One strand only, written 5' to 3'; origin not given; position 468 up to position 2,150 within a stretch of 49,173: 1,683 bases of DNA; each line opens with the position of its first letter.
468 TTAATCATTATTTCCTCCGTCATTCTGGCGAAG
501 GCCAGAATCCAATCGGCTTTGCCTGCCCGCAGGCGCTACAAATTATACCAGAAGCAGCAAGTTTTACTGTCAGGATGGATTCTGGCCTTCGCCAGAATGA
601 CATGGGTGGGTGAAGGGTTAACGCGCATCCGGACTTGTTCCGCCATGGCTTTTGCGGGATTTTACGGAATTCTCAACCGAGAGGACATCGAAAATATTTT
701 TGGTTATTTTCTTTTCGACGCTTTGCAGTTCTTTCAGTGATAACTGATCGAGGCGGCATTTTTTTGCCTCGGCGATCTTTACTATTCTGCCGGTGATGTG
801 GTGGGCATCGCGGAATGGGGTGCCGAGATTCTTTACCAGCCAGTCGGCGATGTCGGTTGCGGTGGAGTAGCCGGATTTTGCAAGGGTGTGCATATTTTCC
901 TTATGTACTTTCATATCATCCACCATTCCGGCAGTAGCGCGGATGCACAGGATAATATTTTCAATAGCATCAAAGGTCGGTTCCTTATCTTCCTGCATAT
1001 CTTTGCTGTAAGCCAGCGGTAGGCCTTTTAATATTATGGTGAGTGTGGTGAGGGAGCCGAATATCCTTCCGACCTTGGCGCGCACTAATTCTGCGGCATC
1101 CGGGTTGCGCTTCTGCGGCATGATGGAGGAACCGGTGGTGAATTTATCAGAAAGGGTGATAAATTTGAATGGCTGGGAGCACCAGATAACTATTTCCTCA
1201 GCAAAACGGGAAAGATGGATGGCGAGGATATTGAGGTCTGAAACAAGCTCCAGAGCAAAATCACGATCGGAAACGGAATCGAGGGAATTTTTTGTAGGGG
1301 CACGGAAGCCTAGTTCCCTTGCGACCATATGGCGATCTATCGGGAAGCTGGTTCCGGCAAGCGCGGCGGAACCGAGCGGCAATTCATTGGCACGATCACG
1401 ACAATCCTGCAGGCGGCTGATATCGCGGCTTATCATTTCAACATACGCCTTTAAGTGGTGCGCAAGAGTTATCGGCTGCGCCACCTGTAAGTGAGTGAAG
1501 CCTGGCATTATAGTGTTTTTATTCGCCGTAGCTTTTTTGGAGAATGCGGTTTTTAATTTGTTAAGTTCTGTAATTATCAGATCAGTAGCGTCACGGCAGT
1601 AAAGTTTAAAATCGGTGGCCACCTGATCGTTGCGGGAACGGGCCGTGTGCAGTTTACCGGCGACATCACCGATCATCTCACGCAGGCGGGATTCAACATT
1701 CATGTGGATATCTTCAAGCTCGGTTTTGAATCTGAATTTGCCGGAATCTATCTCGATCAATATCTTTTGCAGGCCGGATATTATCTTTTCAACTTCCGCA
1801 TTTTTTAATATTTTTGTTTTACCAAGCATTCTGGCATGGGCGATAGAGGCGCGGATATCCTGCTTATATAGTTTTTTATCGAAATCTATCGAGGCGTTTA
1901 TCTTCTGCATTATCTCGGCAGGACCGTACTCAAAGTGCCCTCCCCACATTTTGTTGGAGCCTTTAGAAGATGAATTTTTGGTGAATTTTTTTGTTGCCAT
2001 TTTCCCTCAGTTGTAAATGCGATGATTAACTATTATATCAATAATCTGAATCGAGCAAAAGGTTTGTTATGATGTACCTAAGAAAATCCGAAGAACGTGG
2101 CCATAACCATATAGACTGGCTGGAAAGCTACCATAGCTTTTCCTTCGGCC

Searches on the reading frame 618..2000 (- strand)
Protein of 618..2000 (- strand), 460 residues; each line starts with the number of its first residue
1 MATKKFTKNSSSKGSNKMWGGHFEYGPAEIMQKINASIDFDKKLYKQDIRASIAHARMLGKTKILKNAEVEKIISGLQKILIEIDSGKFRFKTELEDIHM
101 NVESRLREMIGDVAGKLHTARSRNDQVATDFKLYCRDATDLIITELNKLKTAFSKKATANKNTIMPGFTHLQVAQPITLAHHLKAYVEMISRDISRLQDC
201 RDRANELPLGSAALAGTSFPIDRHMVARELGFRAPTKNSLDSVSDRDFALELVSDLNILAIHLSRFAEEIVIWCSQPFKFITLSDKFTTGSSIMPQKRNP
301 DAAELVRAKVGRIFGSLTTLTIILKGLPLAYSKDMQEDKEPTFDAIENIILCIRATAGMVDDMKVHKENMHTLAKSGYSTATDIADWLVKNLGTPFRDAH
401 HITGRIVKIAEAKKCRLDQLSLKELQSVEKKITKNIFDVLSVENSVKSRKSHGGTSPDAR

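Call 64: find_encoding_contigs(protein=window:618-2000:-, flank=10000, max_places=1)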
Protein window:618-2000:- (460 aa): no gene with exactly this product is on record in the collection.
